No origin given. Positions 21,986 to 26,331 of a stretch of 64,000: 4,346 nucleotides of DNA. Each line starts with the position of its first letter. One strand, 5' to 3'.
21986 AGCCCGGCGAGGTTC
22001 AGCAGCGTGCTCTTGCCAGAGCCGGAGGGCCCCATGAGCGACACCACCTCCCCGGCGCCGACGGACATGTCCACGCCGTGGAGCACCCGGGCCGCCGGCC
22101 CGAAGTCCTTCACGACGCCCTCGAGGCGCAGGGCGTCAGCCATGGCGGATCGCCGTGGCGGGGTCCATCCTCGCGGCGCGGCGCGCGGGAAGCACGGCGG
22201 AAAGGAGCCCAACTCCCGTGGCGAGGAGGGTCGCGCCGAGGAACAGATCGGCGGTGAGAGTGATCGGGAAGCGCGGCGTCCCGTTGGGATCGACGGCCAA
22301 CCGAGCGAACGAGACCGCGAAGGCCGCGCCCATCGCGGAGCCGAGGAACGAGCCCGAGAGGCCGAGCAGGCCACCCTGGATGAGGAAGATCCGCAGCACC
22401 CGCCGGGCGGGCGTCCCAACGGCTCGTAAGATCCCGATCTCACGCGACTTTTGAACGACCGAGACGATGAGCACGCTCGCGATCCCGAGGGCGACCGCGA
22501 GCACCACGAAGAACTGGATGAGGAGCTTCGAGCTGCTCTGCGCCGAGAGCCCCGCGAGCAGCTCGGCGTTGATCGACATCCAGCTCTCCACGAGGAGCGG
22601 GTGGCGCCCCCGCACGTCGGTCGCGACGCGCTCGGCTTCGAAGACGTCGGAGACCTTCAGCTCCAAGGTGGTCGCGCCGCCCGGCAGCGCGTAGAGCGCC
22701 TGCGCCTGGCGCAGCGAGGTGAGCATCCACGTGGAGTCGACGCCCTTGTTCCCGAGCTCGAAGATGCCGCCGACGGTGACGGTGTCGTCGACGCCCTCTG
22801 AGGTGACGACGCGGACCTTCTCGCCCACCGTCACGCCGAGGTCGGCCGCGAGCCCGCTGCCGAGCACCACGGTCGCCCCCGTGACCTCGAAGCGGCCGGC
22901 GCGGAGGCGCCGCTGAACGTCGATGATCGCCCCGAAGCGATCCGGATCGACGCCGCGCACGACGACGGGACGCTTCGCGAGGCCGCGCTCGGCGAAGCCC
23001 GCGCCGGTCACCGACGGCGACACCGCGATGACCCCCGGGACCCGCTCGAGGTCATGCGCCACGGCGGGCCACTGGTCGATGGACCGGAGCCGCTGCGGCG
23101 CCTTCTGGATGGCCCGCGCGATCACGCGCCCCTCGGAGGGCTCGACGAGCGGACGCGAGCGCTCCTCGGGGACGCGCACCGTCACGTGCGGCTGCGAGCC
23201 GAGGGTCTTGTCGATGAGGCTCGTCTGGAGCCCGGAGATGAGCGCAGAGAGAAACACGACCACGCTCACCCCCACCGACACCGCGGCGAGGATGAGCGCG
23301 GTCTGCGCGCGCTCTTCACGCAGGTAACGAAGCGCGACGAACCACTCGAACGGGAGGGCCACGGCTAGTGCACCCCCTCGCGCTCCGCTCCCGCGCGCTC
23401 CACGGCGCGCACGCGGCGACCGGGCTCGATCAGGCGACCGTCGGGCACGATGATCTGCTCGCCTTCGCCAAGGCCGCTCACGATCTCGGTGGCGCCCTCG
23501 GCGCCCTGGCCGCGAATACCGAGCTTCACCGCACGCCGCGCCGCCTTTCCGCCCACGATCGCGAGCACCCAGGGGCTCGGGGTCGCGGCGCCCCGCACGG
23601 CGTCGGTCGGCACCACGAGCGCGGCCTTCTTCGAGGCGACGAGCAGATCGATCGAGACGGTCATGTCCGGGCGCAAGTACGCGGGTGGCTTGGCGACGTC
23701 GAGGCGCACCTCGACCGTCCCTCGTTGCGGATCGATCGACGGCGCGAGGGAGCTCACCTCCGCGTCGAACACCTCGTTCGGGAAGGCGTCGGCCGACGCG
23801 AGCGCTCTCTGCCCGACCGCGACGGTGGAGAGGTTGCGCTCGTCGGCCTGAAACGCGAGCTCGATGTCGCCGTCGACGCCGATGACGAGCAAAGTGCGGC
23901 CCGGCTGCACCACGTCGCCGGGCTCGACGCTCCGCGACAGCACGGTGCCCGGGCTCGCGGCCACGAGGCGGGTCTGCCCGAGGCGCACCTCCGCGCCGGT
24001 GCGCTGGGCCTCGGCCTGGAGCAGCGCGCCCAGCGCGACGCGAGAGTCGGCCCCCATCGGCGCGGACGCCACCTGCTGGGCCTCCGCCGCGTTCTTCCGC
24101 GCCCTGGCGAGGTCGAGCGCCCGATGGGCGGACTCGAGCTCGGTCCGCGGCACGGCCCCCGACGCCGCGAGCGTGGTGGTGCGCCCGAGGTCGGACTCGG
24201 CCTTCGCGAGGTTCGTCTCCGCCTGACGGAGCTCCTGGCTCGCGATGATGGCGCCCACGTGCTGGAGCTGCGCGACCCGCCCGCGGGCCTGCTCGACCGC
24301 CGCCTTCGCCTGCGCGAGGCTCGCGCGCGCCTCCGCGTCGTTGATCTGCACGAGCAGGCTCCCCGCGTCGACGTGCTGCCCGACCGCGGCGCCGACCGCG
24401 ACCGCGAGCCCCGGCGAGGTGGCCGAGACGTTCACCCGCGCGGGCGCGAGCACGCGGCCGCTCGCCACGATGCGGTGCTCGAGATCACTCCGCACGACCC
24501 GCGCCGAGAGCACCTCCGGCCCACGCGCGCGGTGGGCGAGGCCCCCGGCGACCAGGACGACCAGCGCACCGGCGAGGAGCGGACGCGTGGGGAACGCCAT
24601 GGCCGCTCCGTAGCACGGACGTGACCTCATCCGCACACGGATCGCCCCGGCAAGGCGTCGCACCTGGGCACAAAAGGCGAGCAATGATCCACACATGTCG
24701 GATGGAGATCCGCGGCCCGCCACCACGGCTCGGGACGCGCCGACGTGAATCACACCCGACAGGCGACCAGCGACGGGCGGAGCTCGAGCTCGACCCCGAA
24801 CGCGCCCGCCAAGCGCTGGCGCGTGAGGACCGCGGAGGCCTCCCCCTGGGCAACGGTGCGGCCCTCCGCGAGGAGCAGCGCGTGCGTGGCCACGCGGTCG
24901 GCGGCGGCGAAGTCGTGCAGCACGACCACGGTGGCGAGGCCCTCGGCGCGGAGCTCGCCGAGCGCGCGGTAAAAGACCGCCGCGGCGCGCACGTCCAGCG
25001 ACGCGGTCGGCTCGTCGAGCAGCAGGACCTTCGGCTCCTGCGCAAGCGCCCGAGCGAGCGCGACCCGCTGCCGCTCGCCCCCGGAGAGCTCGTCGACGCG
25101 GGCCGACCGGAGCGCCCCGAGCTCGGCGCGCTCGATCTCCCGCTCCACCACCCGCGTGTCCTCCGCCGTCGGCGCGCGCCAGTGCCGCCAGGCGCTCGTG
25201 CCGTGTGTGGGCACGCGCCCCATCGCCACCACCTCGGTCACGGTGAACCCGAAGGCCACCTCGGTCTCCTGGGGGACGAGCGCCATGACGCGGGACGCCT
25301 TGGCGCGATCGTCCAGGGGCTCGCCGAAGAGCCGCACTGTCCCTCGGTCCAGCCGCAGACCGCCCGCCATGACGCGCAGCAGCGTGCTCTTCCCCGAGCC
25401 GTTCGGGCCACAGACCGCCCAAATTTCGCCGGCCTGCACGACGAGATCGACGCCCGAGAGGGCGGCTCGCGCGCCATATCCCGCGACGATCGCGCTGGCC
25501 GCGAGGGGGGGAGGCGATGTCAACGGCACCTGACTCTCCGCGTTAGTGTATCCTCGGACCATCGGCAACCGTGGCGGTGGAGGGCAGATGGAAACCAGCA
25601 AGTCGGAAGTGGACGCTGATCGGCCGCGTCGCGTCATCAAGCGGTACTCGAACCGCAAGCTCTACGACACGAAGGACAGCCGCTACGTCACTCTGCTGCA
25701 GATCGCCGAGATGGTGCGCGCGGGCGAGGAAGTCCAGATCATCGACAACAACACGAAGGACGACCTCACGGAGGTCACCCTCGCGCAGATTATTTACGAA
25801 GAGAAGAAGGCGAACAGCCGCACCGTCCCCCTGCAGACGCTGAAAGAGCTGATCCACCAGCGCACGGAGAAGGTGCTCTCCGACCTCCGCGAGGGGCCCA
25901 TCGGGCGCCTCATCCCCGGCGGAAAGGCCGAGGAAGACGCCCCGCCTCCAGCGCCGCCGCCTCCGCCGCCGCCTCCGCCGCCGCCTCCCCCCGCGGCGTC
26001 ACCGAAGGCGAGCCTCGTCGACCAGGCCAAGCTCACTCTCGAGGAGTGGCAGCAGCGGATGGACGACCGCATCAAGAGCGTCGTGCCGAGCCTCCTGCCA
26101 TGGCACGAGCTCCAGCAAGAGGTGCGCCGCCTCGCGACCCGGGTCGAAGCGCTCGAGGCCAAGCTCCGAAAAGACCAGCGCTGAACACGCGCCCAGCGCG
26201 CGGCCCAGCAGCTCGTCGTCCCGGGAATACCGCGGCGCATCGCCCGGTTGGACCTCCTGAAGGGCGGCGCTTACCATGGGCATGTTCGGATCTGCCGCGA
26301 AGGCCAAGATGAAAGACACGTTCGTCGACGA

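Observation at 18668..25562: Six-gene minus-strand operon: orphan import-type ABC ATPase, HlyD adaptor, FtsX/LolE-like permease, LolD ATPase, secreted M20 peptidase and one-POTRA Omp85 barrel, with ATGA coupling of peptidase and barrel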

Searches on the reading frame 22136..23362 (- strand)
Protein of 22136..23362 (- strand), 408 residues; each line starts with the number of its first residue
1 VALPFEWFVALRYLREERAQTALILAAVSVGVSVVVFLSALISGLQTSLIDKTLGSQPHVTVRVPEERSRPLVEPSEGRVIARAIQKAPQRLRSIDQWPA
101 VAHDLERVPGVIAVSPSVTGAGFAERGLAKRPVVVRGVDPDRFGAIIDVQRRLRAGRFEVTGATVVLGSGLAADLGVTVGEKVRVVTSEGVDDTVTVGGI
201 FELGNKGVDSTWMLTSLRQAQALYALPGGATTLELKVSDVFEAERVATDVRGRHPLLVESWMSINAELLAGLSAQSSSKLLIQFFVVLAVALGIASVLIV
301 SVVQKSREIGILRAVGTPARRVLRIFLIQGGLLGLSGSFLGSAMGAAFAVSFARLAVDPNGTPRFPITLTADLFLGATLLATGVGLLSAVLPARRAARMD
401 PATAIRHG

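Call 6: search_protein_families(library=pfam, proteins=[window:22136-23362:-], max_evalue=0.01)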
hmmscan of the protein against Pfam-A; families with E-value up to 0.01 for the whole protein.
window:22136-23362:- (408 aa): 2 families
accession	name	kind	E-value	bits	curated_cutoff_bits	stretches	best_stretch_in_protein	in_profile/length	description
PF02687.27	FtsX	-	6.9e-16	58.8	25.5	1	282-401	3-120/120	FtsX-like permease C-terminal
PF12704.14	MacB_PCD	-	4.4e-14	53.7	27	1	21-251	1-205/207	MacB-like periplasmic core domain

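Call 7: search_protein_families(library=ncbifam, proteins=[window:22136-23362:-], max_evalue=0.01)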
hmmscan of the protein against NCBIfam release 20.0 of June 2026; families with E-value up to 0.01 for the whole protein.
window:22136-23362:- (408 aa): 10 families
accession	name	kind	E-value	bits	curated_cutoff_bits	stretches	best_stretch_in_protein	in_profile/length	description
TIGR02212.1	lolCE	equivalog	1.6e-52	178.8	362.45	1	4-406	1-409/411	lipoprotein-releasing ABC transporter permease subunit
NF008357.0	PRK11146.1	exception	1.4e-30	106.5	439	1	7-353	7-346/414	lipoprotein-releasing ABC transporter permease subunit LolE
TIGR02213.1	lolE_release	exception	1.2e-28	100.1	540.35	1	29-352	32-342/411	lipoprotein-releasing ABC transporter permease subunit LolE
NF008076.0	PRK10814.1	exception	8.2e-20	71.2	473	1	82-407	64-398/399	lipoprotein-releasing ABC transporter permease subunit LolC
TIGR03434.1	ADOP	subfamily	5.1e-15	54.6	622.3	1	258-407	657-802/803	ADOP family duplicated permease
NF007826.0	PRK10535.1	equivalog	7.5e-13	47.6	966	1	289-405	535-645/648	macrolide ABC transporter ATP-binding protein/permease MacB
TIGR00439.2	FtsX_Gneg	equivalog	7.6e-06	25.3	255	1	279-395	164-289/292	permease-like cell division protein FtsX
NF038347.1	FtsX_Gpos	exception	7.3e-05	22.3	225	1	280-344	173-236/296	permease-like cell division protein FtsX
NF038346.1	FtsX_actino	exception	0.0001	21.8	250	1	263-390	167-296/308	permease-like cell division protein FtsX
NF005400.0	PRK06947.1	equivalog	0.0017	17.6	367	1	149-209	127-185/252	SDR family oxidoreductase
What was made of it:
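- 22136..23362 (-): g3: type VII ABC permease (MacB_PCD plus FtsX domains), LolC/E-like, 408 aa. Domain matches are in calls 6 and 7.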

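Call 52: find_homologous_proteins(query=window:22136-23362:-, max_evalue=1e-20)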
Query window:22136-23362:- (408 aa): 4663 proteins with E <= 1e-20 among 8000 candidates; the best 120 are listed.
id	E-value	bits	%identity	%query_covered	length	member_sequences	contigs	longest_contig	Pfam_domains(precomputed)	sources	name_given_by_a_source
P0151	1.3e-248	842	100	100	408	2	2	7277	PF02687.28,PF12704.15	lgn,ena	-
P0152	6.9e-229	778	92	100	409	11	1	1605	PF02687.28,PF12704.15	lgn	-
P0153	1.3e-205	701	83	100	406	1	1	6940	PF02687.28,PF12704.15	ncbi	-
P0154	5.1e-205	699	83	100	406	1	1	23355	PF02687.28,PF12704.15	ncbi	-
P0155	9.9e-199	678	80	100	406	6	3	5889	PF02687.28,PF12704.15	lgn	-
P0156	5.0e-198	676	79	100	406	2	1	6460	PF02687.28,PF12704.15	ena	-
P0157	1.3e-185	635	75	100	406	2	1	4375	PF02687.28,PF12704.15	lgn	-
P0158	1.3e-184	632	75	100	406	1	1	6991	PF02687.28,PF12704.15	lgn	-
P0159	2.8e-184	631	74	100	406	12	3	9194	PF02687.28,PF12704.15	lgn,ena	-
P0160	2.5e-182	624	73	100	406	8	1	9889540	PF02687.28,PF12704.15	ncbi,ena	-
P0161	3.6e-181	620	73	99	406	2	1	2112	PF02687.28,PF12704.15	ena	-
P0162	9.7e-180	616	73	100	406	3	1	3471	PF02687.28,PF12704.15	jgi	jgi:lipoprotein-releasing system permease protein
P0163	1.7e-179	615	73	100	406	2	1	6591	PF02687.28,PF12704.15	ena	-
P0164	3.7e-178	611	72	100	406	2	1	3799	PF02687.28,PF12704.15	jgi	jgi:lipoprotein-releasing system permease protein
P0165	6.1e-177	607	71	100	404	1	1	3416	PF02687.28,PF12704.15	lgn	-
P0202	3.0e-172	591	69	100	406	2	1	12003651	PF02687.28,PF12704.15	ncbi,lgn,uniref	ncbi:ABC transporter permease [Sorangium sp. So ce362]|uniref:ABC transporter permease n=1 Tax=Soran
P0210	1.2e-171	589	69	99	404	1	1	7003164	PF02687.28,PF12704.15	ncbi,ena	-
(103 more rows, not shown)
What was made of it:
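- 22136..23362 (-): The top 120 homologue clusters are all at least 67% identical and 404-412 aa long (call 52).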

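Call 54: find_encoding_contigs(protein=P0202, flank=8000, max_places=1)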
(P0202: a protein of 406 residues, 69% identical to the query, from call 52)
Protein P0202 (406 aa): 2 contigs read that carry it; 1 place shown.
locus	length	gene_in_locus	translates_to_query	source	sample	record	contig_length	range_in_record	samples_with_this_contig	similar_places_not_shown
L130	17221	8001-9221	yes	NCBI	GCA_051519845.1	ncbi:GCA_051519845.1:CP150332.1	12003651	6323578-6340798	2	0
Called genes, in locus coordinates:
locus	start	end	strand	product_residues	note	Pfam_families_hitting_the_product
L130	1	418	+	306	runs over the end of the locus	PF00756:Esterase (faint)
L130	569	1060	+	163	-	PF04073:tRNA_edit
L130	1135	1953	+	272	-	-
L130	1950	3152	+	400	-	PF00069:Pkinase, PF07714:PK_Tyr_Ser-Thr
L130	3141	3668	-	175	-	PF10002:DUF2243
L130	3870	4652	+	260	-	-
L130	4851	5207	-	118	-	-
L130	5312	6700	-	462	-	PF05977:MFS_3, PF07690:MFS_1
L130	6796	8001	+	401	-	PF25917:BSH_RND (weak), PF25954:Beta-barrel_RND_2, PF25989:YknX_C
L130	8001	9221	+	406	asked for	PF12704:MacB_PCD, PF02687:FtsX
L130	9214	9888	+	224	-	PF02463:SMC_N (faint), PF00005:ABC_tran, PF13304:AAA_21 (faint)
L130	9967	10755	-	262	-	PF00106:adh_short, PF08659:KR, PF23441:SDR, PF13561:adh_short_C2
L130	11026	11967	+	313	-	-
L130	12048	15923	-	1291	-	PF00069:Pkinase, PF03109:ABC1 (faint), PF07714:PK_Tyr_Ser-Thr, PF13191:AAA_16, PF13374:TPR_10 (weak), PF13424:TPR_12 (weak)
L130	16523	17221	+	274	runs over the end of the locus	PF00106:adh_short, PF08659:KR, PF13561:adh_short_C2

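Call 55: find_encoding_contigs(protein=P0160, flank=8000, max_places=1)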
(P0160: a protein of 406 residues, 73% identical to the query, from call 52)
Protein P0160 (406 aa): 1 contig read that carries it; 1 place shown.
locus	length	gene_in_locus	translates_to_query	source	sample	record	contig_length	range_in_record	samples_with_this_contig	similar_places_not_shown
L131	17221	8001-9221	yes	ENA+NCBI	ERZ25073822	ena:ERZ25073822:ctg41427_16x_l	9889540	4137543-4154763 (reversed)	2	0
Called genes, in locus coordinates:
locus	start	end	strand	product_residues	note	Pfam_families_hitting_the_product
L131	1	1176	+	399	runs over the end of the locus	PF00089:Trypsin, PF13365:Trypsin_2 (weak)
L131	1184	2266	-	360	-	-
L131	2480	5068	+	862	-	PF07719:TPR_2 (faint), PF00515:TPR_1 (faint), PF13181:TPR_8 (faint), PF13424:TPR_12 (weak), PF17874:TPR_MalT (weak), PF13424:TPR_12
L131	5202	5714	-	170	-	-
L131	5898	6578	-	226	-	-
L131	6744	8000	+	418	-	PF25954:Beta-barrel_RND_2, PF25989:YknX_C (weak)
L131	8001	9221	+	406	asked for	PF12704:MacB_PCD, PF02687:FtsX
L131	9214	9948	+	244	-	PF00005:ABC_tran, PF13304:AAA_21 (faint)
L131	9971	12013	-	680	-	-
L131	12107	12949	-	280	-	-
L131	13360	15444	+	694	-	PF00009:GTP_EFTU, PF03144:GTP_EFTU_D2, PF22042:EF-G_D2, PF14492:EFG_III, PF16658:RF3_C (weak), PF03764:EFG_IV, PF00679:EFG_C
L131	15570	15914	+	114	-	PF12840:HTH_20, PF01022:HTH_5, PF12802:MarR_2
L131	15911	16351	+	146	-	PF10604:Polyketide_cyc2, PF08327:AHSA1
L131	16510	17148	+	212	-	PF00574:CLP_protease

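Call 56: find_encoding_contigs(protein=P0210, flank=8000, max_places=1)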
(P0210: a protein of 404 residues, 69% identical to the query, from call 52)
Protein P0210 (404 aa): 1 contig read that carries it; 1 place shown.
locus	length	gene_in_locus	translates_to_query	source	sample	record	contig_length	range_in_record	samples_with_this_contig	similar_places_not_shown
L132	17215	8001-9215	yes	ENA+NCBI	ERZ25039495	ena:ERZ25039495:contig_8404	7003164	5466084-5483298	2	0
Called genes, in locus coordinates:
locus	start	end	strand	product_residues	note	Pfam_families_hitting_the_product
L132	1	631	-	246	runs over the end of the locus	PF02798:GST_N, PF13409:GST_N_2, PF13417:GST_N_3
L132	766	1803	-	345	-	-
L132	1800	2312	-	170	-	PF00160:Pro_isomerase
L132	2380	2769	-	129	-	-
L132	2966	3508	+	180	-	PF00072:Response_reg (weak)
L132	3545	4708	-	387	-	PF00072:Response_reg, PF00563:EAL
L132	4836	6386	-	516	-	-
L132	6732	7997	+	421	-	PF25919:BSH_CusB (faint), PF25885:HH_EMRA (weak), PF25954:Beta-barrel_RND_2, PF25989:YknX_C (weak)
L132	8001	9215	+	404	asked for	PF12704:MacB_PCD, PF02687:FtsX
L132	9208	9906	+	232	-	PF00005:ABC_tran, PF02463:SMC_N (faint), PF13304:AAA_21 (faint)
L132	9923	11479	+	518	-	PF00924:MS_channel_2nd, PF21082:MS_channel_3rd, PF00027:cNMP_binding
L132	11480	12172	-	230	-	PF01988:VIT1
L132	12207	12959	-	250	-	-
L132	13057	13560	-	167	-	PF01844:HNH, PF14279:HNH_5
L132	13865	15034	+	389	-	PF24684:Vgb_lyase (weak)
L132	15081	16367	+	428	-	-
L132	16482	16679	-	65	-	-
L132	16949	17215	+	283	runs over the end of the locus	PF25876:HH_MFP_RND (weak), PF25919:BSH_CusB (weak), PF25954:Beta-barrel_RND_2 (weak), PF25963:Beta-barrel_AAEA (weak)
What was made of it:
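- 22136..23362 (-): It forms a stand-alone trio with an MFP and an ATPase in L130-L132 (calls 54-56).
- On LolCDE lipoprotein-release system: An HlyD-family adaptor gene is part of the conserved trio (calls 54-56).
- Closest known: MacAB-TolC tripartite pump, LolCDE, and DevBCA-type exporters. Different: There is no adjacent TolC, and that is also true where the trio stands alone (calls 54-56).
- The pump trio is stand-alone, with unrelated flanks, in three Polyangia genomes at 69-73% identity (calls 54-56). The specific pump g2-g4 is a stand-alone, conserved trio elsewhere, with no M20 or Omp85 gene next to it (calls 54-56).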

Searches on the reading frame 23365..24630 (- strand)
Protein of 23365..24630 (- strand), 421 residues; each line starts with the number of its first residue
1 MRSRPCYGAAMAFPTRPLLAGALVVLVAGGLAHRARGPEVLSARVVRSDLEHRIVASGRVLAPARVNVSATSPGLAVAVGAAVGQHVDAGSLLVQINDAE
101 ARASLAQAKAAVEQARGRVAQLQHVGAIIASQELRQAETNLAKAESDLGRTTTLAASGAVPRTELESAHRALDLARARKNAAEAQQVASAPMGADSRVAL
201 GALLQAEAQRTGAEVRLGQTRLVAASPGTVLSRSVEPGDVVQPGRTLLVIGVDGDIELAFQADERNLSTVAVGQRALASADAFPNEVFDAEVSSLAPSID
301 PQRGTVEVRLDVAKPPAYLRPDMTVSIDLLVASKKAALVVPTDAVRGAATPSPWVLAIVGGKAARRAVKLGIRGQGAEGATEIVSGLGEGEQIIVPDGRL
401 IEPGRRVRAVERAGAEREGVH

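Call 6: search_protein_families(library=pfam, proteins=[window:23365-24630:-], max_evalue=0.01)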
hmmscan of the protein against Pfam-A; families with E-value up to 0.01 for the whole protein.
window:23365-24630:- (421 aa): 2 families
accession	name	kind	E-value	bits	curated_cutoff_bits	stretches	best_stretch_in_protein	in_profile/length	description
PF16576.10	HlyD_D23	-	5.3e-22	78.6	30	1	163-325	54-214/214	Barrel-sandwich domain of CusB or HlyD membrane-fusion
PF13437.12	HlyD_3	-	4.1e-15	56.9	22.2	1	222-318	2-102/106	HlyD family secretion protein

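Call 7: search_protein_families(library=ncbifam, proteins=[window:23365-24630:-], max_evalue=0.01)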
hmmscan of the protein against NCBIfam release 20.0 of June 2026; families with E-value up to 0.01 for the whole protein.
window:23365-24630:- (421 aa): 18 families
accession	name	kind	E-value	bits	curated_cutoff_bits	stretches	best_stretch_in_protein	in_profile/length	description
TIGR01730.1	RND_mfp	subfamily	3.1e-47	161.1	94.9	3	201-409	116-321/322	efflux RND transporter periplasmic adaptor subunit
NF002939.0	PRK03598.1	equivalog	6.1e-24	84.8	393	1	66-307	45-292/332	secretion protein HlyD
TIGR00999.1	8a0102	subfamily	2e-23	82.9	319.3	1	130-397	25-266/271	CzcB/NccB family metal efflux transporter periplasmic adaptor subunit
TIGR00998.1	8a0101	subfamily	6.8e-23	81.1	390.8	1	66-297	43-283/334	EmrA/EmrK family multidrug efflux transporter periplasmic adaptor subunit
NF007785.0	PRK10476.1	equivalog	5.7e-18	64.8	376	1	64-296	47-285/347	multidrug transporter subunit MdtN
NF011715.0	PRK15136.1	equivalog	1.2e-16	60.4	563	1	62-287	58-283/390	multidrug efflux MFS transporter periplasmic adaptor subunit EmrA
NF008606.0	PRK11578.1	equivalog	1.3e-13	50.8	342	1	36-397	32-364/371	macrolide transporter subunit MacA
NF008589.1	PRK11556.1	equivalog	1.7e-12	47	391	1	37-400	56-379/392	MdtA/MuxA family multidrug efflux RND transporter periplasmic adaptor subunit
NF045904.1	RND-peri-MexE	equivalog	4.1e-11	42.4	714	2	175-413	128-372/390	multidrug efflux RND transporter periplasmic adaptor subunit MexE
TIGR01843.1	type_I_hlyD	subfamily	1.3e-08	34.3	208.65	2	155-298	206-354/422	HlyD family type I secretion periplasmic adaptor subunit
NF007303.0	PRK09783.1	subfamily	6.3e-08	31.5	390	1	280-401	275-392/414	copper/silver efflux system membrane fusion protein CusB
NF007132.1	PRK09578.1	equivalog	1e-06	27.8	512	1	299-416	268-382/396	MexX/AxyX family multidrug efflux RND transporter periplasmic adaptor subunit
NF045680.1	DiMtlExpIhpB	equivalog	1.2e-06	27.8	450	1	220-393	138-306/326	divalent metal ion exporter adaptor subunit IhpB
TIGR03794.1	NHLM_micro_HlyD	equivalog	7.9e-05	21.7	156.2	0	58-142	50-138/421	NHLP bacteriocin system secretion protein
NF033138.2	RND-peri-MexC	equivalog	8.8e-05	21.8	625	1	298-409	262-371/375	MexC family multidrug efflux RND transporter periplasmic adaptor subunit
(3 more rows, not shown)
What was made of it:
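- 23365..24600 (-): g2: periplasmic adaptor (membrane fusion protein of the HlyD/RND_mfp family), 411 aa. It matches Pfam HlyD_D23 and HlyD_3, and TIGR01730 at 161 bits, above the cut-off (calls 6, 7).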

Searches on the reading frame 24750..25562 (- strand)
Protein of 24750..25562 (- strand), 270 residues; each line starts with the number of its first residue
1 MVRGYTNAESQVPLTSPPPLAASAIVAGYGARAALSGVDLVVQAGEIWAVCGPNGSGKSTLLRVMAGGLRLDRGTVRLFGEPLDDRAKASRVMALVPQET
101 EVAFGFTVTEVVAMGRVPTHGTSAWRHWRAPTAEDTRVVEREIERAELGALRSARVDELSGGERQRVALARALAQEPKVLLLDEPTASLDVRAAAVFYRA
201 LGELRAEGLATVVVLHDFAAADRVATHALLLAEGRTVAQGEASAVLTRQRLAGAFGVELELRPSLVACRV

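Call 6: search_protein_families(library=pfam, proteins=[window:24750-25562:-], max_evalue=0.01)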
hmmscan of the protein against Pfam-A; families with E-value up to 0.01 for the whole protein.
window:24750-25562:- (270 aa): 8 families
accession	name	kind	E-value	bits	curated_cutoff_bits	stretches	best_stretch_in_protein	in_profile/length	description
PF00005.33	ABC_tran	-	4e-32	112.1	25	1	35-187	1-137/137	ABC transporter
PF13304.12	AAA_21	-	1.6e-08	35.4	27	2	155-209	234-290/304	AAA domain, putative AbiEii toxin, Type IV TA system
PF02463.25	SMC_N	-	6.3e-05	22.9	40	1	47-207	26-189/220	RecF/RecN/SMC N terminal domain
PF13555.12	AAA_29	-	0.0028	17.8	27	1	43-62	20-39/61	P-loop containing region of AAA domain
PF09818.15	ABC_ATPase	-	0.0045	16.5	23.2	0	10-68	50-102/283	P-loop domain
PF13671.12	AAA_33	-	0.0063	17.3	27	0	48-73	2-32/143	AAA domain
PF13191.12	AAA_16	-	0.0067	17.4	32.6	0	46-184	25-140/167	AAA ATPase domain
PF13476.12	AAA_23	-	0.0079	17.3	27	0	49-65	23-39/201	AAA domain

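Call 7: search_protein_families(library=ncbifam, proteins=[window:24750-25562:-], max_evalue=0.01)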
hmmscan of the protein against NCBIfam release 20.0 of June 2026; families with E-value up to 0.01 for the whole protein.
window:24750-25562:- (270 aa): 190 families (the best 25 are shown)
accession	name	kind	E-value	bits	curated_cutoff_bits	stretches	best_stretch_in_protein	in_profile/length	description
NF010068.0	PRK13548.1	equivalog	9e-61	205.2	261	1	20-262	6-247/261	heme ABC transporter ATP-binding protein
NF007082.0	PRK09536.1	equivalog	1.9e-60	205.1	537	1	22-258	6-239/402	corrinoid ABC transporter ATPase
TIGR03873.1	F420-0_ABC_ATP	hypoth_equivalog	1.8e-59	201.1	372.4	1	21-260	3-239/256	putative F420-0 ABC transporter ATP-binding protein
NF008409.0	PRK11231.1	equivalog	4e-49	167.3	375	1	22-267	5-247/255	Fe(3+) dicitrate ABC transporter ATP-binding protein FecE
NF040873.1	AztA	equivalog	1.5e-46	158.4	220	1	28-225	1-186/191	zinc ABC transporter ATP-binding protein AztA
NF053840.1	MnTportMntADein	equivalog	1.4e-41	142.6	400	1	25-256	7-230/240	manganese ABC transporter ATP-binding protein MntA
NF052485.1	sider_ATP_EitC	equivalog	1.4e-39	136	485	1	22-261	5-238/251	siderophore ABC transporter ATP-binding protein EitC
NF011630.0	PRK15056.1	equivalog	4.8e-38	130.9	393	1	32-256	20-239/274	manganese/iron ABC transporter ATP-binding protein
NF007863.0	PRK10575.1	equivalog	9.9e-38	129.9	433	1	31-263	23-253/265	Fe3+-hydroxamate ABC transporter ATP-binding protein FhuC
TIGR02315.1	ABC_phnC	equivalog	1.7e-37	129.1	266.1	1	28-246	10-234/243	phosphonate ABC transporter ATP-binding protein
TIGR03771.1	anch_rpt_ABC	equivalog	1.4e-36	126.3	268.8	1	41-258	2-212/223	anchored repeat-type ABC transporter ATP-binding subunit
NF002981.0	PRK03695.1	equivalog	1.5e-36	126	281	1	35-259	16-238/253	vitamin B12 ABC transporter ATP-binding protein BtuD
TIGR00968.1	3a0106s01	subfamily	3.2e-36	125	342.75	1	25-246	6-219/237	sulfate ABC transporter ATP-binding protein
NF010060.0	PRK13537.1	equivalog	7.4e-36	123.6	521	1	16-248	12-236/314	nodulation factor ABC transporter ATP-binding protein NodI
NF007606.0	PRK10253.1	equivalog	9.8e-36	123.5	497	1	23-257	11-243/266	iron-enterobactin ABC transporter ATP-binding protein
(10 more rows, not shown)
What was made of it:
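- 24750..25562 (-): g1: ABC ATPase (270 aa) of importer type, resembling HmuV, BtuD and FecE. No cognate permease or binding protein was found in the window. It is not part of the conserved unit. It matches ABC_tran, and its best NCBIfam matches are heme, corrinoid and FecE ATPases below cut-off (calls 6, 7).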

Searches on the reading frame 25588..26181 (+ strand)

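Call 18: search_protein_families(library=pfam, proteins=[window:25588-26181:+], max_evalue=0.01)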
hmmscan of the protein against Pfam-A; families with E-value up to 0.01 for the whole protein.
seq(198 aa): 1 family
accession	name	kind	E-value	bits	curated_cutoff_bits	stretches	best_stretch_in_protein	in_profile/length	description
PF07879.16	PHB_acc_N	-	2.2e-27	95.4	25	1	16-74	1-59/61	PHB/PHA accumulation regulator DNA-binding domain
